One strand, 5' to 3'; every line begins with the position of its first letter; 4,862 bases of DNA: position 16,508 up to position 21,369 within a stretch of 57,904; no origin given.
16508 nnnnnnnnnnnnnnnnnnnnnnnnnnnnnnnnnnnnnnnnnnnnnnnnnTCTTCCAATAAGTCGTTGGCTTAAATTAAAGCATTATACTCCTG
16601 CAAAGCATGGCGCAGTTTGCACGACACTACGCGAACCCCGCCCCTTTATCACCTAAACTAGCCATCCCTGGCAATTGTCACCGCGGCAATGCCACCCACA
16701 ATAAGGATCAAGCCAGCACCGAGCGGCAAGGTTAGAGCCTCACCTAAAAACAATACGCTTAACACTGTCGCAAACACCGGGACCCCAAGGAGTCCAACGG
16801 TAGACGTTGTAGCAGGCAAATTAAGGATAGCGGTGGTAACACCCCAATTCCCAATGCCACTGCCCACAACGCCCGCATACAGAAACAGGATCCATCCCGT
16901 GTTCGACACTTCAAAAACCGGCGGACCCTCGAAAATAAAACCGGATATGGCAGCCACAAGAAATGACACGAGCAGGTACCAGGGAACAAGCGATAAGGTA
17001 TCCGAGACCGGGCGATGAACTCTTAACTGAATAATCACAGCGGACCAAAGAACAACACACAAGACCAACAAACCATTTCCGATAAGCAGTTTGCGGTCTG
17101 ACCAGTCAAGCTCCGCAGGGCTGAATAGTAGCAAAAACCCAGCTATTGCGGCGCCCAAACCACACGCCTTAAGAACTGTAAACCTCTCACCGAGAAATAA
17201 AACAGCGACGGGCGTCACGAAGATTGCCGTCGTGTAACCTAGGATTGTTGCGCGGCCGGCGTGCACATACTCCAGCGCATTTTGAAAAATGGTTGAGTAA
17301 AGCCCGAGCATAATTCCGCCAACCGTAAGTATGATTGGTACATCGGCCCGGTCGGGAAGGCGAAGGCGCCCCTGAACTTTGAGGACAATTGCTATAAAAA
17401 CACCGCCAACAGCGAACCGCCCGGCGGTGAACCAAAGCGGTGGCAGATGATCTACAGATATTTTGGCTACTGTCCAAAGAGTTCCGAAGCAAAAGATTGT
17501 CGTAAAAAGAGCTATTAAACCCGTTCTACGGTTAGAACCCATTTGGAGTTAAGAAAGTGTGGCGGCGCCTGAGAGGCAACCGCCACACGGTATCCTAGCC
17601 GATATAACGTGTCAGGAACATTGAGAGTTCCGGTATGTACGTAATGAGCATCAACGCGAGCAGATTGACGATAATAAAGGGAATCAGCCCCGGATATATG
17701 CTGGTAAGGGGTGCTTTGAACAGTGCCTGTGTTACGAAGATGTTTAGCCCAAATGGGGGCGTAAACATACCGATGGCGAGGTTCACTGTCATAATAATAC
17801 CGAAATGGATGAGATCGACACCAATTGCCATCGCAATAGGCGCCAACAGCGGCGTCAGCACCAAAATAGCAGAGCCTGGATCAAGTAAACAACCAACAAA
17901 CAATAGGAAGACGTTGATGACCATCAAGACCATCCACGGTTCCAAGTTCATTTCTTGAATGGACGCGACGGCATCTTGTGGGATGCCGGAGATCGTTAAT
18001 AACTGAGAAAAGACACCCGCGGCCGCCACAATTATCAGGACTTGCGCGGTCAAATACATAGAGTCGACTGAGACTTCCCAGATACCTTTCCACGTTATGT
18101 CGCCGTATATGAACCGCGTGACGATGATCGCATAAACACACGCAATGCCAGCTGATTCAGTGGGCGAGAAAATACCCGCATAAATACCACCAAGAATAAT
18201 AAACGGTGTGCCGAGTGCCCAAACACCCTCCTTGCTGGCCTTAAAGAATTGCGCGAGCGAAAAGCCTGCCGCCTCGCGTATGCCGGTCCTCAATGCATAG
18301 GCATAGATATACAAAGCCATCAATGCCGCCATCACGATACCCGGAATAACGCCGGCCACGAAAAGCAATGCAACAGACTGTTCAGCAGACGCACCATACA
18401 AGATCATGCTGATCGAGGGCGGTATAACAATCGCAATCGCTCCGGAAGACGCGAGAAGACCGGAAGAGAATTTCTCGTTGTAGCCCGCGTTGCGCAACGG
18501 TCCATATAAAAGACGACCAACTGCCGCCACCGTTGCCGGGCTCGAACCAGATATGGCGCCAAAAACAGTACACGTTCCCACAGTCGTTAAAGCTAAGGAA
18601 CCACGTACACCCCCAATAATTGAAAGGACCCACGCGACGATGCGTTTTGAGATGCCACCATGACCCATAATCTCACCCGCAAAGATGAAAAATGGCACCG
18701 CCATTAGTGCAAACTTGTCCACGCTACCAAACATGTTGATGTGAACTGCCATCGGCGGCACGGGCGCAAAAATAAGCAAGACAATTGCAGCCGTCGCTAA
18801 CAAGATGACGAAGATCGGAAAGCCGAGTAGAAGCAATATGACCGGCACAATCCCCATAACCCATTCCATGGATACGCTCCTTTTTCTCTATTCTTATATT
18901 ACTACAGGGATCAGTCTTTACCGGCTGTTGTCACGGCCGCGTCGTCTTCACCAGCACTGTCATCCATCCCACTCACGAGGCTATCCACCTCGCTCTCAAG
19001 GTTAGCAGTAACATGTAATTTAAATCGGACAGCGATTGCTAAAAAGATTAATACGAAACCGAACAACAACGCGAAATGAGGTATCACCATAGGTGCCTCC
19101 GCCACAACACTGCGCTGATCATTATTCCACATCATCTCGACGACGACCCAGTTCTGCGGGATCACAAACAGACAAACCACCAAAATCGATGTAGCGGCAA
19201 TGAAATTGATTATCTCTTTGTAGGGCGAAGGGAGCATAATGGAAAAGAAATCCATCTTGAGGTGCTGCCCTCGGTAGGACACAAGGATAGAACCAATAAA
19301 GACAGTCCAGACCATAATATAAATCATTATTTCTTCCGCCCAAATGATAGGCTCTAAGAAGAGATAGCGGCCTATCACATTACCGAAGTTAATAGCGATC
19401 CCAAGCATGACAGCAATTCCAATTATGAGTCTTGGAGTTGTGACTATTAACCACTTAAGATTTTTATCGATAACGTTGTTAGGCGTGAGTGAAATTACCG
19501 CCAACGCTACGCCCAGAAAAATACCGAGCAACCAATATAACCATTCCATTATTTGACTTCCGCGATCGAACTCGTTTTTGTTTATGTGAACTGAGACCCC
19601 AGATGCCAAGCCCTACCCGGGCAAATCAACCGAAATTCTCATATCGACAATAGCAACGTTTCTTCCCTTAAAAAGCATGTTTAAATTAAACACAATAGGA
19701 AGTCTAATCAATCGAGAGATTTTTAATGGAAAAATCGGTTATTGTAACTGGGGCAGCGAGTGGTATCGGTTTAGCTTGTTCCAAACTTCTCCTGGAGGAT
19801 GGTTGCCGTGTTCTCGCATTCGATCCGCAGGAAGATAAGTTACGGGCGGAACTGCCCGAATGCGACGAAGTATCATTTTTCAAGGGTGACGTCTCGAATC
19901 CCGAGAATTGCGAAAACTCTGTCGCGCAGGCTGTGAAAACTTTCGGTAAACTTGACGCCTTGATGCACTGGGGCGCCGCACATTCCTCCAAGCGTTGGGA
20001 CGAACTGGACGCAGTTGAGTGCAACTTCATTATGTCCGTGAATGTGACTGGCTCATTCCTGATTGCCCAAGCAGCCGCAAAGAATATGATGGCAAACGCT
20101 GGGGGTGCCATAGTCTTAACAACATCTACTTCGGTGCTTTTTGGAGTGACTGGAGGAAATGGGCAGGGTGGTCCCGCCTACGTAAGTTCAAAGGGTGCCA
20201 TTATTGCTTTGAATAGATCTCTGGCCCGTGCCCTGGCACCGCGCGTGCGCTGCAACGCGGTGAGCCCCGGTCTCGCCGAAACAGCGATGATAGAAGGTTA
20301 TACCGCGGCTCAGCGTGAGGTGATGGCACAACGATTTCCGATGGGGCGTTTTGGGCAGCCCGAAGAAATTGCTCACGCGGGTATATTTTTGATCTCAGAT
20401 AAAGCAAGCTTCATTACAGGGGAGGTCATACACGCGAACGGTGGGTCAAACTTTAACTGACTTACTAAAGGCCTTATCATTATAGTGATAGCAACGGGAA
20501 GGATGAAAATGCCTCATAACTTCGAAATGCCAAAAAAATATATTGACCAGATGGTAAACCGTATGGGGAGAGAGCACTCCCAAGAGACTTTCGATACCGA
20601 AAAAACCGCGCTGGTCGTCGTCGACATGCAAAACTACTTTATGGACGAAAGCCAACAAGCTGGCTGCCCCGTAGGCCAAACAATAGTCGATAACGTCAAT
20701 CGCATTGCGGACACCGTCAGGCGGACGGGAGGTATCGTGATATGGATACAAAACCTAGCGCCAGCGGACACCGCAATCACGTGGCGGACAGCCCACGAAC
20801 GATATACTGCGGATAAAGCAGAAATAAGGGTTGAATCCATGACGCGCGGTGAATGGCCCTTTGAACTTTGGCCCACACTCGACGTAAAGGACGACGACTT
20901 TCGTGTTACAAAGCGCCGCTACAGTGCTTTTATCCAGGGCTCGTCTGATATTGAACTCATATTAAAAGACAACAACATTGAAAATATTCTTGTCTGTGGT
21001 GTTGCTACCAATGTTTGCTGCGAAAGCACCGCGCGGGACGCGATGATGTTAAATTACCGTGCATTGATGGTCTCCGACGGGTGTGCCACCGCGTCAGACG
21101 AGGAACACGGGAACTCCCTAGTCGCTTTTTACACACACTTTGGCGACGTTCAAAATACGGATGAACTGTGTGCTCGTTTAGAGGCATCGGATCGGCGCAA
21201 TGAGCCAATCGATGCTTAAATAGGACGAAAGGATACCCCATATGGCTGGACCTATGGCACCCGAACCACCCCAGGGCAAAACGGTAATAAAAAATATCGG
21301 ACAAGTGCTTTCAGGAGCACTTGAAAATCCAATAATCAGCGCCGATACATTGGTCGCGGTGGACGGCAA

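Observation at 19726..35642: Anaerobe-style, ferredoxin-dependent N-heterocycle (nicotinate-type) catabolic module surrounded by conserved unknowns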

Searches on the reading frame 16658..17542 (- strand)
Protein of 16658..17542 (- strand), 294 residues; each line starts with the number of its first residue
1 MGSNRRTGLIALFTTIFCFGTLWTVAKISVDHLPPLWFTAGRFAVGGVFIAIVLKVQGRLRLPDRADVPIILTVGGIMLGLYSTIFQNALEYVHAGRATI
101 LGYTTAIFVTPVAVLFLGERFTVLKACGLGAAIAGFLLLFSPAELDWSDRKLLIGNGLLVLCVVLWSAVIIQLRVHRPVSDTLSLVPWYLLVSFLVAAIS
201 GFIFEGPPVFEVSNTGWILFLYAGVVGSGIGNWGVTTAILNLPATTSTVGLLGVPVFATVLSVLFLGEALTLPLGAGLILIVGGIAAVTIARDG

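Call 10: search_protein_families(library=pfam, proteins=[window:16658-17542:-])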
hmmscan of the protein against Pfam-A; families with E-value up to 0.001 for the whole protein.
window:16658-17542:- (294 aa): 2 families
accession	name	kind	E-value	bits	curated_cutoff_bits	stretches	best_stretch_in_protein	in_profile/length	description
PF00892.27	EamA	-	9.8e-34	117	28.2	2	7-140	2-134/135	EamA-like transporter family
PF03151.22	TPT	-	8e-06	25.9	30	0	254-290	101-137/291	Triose-phosphate Transporter family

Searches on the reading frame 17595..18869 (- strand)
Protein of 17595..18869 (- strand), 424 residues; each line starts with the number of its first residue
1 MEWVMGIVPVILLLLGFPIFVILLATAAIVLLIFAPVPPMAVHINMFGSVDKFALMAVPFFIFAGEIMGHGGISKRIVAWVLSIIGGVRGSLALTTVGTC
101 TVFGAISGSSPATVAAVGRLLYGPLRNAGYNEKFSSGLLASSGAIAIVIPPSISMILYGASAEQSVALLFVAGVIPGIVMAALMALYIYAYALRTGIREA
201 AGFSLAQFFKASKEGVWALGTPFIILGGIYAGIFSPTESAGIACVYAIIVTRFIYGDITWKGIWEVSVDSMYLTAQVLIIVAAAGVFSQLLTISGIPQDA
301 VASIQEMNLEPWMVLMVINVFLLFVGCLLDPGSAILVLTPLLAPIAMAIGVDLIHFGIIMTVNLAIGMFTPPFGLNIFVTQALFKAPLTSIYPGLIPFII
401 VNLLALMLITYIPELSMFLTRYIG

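Call 10: search_protein_families(library=pfam, proteins=[window:17595-18869:-])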
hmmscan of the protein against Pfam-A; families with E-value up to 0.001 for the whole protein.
window:17595-18869:- (424 aa): 1 family
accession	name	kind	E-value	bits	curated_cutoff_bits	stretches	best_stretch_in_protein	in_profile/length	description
PF06808.19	DctM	-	7.4e-109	364.7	23.8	1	10-415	5-413/413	Tripartite ATP-independent periplasmic transporter, DctM component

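Call 71: search_protein_families(library=ncbifam, proteins=[window:17595-18869:-], max_evalue=0.00001)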
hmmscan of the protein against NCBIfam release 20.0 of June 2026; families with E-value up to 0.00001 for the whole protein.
window:17595-18869:- (424 aa): 3 families
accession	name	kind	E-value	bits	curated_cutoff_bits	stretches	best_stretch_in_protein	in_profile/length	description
TIGR00786.1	dctM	subfamily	7.4e-125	416.9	268.45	1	16-419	1-404/405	TRAP transporter large permease subunit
NF011634.1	PRK15060.1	equivalog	6.2e-67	226.5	800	1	15-418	16-419/425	2,3-diketo-L-gulonate TRAP transporter large permease YiaN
TIGR02123.1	TRAP_fused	subfamily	4.6e-10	38.8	320.65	1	45-409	158-528/615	TRAP transporter fused permease subunit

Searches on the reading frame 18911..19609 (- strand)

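Call 10: search_protein_families(library=pfam, proteins=[window:18911-19609:-])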
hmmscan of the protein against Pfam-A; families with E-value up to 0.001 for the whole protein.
window:18911-19609:- (232 aa): 1 family
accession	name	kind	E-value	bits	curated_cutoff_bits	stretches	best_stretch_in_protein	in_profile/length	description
PF04290.18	DctQ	-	2.8e-25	89.2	28.3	1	72-197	3-127/132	Tripartite ATP-independent periplasmic transporters, DctQ component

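Call 71: search_protein_families(library=ncbifam, proteins=[window:18911-19609:-], max_evalue=0.00001)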
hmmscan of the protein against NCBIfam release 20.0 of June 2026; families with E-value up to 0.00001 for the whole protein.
window:18911-19609:- (232 aa): 1 family
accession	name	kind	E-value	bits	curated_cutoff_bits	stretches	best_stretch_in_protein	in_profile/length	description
NF007374.1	PRK09877.1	equivalog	3.3e-07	30.8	260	1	62-184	10-128/157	2,3-diketo-L-gulonate TRAP transporter small permease YiaM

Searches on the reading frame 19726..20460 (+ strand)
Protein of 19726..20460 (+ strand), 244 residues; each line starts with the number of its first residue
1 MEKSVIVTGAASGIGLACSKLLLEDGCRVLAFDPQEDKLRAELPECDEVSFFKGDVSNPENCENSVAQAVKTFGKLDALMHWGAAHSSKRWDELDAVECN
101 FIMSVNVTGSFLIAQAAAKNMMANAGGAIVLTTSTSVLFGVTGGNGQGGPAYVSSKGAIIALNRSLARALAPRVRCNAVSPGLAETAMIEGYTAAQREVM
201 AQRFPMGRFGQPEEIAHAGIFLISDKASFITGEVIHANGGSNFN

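Call 3: search_protein_families(library=pfam, proteins=[window:19726-20460:+])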
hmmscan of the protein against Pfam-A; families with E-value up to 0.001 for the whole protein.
window:19726-20460:+ (244 aa): 5 families
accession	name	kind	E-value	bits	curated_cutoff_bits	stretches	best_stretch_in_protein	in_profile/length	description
PF13561.12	adh_short_C2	-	4.5e-53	180.7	27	1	9-241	1-235/236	Enoyl-(Acyl carrier protein) reductase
PF00106.31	adh_short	-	2.4e-40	138.6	26.6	1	3-193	1-191/195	short chain dehydrogenase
PF08659.16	KR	-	8.1e-09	36.1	22.6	1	5-143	3-145/180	KR domain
PF01370.27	Epimerase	-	6.7e-08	32.7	20.9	1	5-140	1-120/240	NAD dependent epimerase/dehydratase family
PF23441.1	SDR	-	0.00013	21.9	27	0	93-240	109-254/258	SDR-like rossmann domain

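Call 4: search_protein_families(library=ncbifam, proteins=[window:19726-20460:+])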
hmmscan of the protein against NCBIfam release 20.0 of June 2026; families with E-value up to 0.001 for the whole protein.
window:19726-20460:+ (244 aa): 224 families (the best 25 are shown)
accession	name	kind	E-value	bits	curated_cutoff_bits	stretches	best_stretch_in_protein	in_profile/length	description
NF005559.1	PRK07231.1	subfamily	1.4e-55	188.5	215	1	2-241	4-247/249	glucose 1-dehydrogenase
NF052558.1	MBtsdlDhBudC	equivalog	2.3e-49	168.2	270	1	2-241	3-241/250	meso-2,3-butanediol dehydrogenase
NF004791.0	PRK06138.1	equivalog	3.3e-49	167.5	312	1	2-241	5-249/252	SDR family oxidoreductase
NF009466.0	PRK12826.1-2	subfamily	7.8e-48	163.1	222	1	1-242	2-245/248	3-oxoacyl-ACP reductase FabG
TIGR01830.1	3oxo_ACP_reduc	equivalog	1.4e-46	159.2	297.75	1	5-240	1-237/239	3-oxoacyl-[acyl-carrier-protein] reductase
NF004198.0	PRK05653.1-3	equivalog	1.1e-45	156.1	296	1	2-241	7-246/248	3-oxoacyl-ACP reductase FabG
NF005309.0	PRK06841.1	subfamily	1.1e-43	149.5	286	1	2-240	15-251/255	GolD/DthD family dehydrogenase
NF005007.0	PRK06398.1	equivalog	6e-43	146.9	341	1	2-241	7-245/259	aldose dehydrogenase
NF053701.1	CsHdxCHCADhChcB2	equivalog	2.2e-42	145.2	350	1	3-240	4-241/245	cis-4-hydroxycyclohexanecarboxylate dehydrogenase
NF005681.0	PRK07478.1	subfamily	6.1e-42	143.7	267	1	2-241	6-249/254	SDR family oxidoreductase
NF047420.2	EF_P_mod_YmfI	equivalog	3.8e-41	141.4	238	1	5-240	2-234/236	elongation factor P 5-aminopentanone reductase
NF005067.0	PRK06484.1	equivalog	4.9e-41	140.8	713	1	3-241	10-251/524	short chain dehydrogenase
NF004199.0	PRK05653.1-4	equivalog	1.1e-40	139.8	301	1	3-240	6-244/247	3-oxoacyl-ACP reductase FabG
NF004818.0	PRK06172.1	equivalog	1.1e-40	139.6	336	1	3-241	8-250/253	SDR family oxidoreductase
NF047923.1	pyridox_DH_SDR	equivalog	3.1e-40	138.3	325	1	3-240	4-239/243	pyridoxal 4-dehydrogenase, SDR-type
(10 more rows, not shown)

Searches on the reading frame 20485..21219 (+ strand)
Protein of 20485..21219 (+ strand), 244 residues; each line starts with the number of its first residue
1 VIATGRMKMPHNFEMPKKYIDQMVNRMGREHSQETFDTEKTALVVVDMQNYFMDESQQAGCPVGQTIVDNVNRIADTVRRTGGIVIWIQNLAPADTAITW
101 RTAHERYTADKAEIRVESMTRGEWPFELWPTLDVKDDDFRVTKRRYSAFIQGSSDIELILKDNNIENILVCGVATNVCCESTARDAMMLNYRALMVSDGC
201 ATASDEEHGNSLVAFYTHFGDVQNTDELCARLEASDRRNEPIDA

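Call 3: search_protein_families(library=pfam, proteins=[window:20485-21219:+])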
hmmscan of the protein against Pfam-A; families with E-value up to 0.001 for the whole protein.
window:20485-21219:+ (244 aa): 1 family
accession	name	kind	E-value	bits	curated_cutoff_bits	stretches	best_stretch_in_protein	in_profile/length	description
PF00857.26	Isochorismatase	-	9.9e-40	136.9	27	1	41-226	1-174/175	Isochorismatase domain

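Call 4: search_protein_families(library=ncbifam, proteins=[window:20485-21219:+])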
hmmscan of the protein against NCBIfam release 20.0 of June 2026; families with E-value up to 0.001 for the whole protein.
window:20485-21219:+ (244 aa): 4 families
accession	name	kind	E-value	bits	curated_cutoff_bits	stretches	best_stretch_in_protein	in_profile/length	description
TIGR03614.1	RutB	equivalog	2.2e-26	92.9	377.95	1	35-235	10-222/226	pyrimidine utilization protein B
NF008517.0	PRK11440.1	equivalog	2.9e-25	89.3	195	1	36-230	4-186/188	hydrolase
NF050097.1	BiurAmidohydBiuH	equivalog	2.9e-16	59.6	370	1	36-212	14-198/221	biuret amidohydrolase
NF008623.0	PRK11609.1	equivalog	1.2e-12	48.1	174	1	153-202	131-180/213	bifunctional nicotinamidase/pyrazinamidase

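Call 39: search_solved_structures(query=window:20485-21219:+, max_evalue=0.00001)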
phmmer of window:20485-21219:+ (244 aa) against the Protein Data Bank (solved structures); distinct sequences matched with E-value up to 0.00001: 38.
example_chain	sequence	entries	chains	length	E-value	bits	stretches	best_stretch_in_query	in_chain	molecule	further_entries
3hb7_A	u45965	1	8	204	2.5e-23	86.1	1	40-213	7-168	Isochorismatase hydrolase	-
8bkd_A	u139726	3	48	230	1e-18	71.1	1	34-233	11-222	Ureidoacrylate amidohydrolase RutB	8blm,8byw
1j2r_A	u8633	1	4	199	1.8e-18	70.3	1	38-229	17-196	Hypothetical isochorismatase family protein yecD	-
8bln_A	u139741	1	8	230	5e-18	68.8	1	34-233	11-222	Ureidoacrylate amidohydrolase RutB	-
8bll_A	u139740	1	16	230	2.5e-17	66.5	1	34-233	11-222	Ureidoacrylate amidohydrolase RutB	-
3irv_A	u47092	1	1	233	4.2e-17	65.8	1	33-233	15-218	CYSTEINE HYDROLASE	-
5gle_B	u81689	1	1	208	9.8e-14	54.8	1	36-230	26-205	Ischorismate lyase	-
5xo0_A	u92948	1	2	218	1.4e-13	54.3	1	36-229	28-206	Ischorismate lyase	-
5gle_A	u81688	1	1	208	1.5e-13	54.2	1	36-228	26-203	Ischorismate lyase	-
2fq1_A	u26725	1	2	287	6.5e-13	52.1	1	35-229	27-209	Isochorismatase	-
3eef_A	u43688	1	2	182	2.4e-12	50.2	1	40-231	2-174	N-carbamoylsarcosine amidase related protein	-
3txy_A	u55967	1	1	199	4.6e-12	49.3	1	122-236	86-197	Isochorismatase family protein family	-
3kl2_A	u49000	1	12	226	3.8e-11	46.3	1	36-234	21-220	Putative isochorismatase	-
6azo_A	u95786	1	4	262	5.9e-11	45.7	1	39-215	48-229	Putative amidase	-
6azs_A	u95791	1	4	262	3.5e-10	43.1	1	39-215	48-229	Putative amidase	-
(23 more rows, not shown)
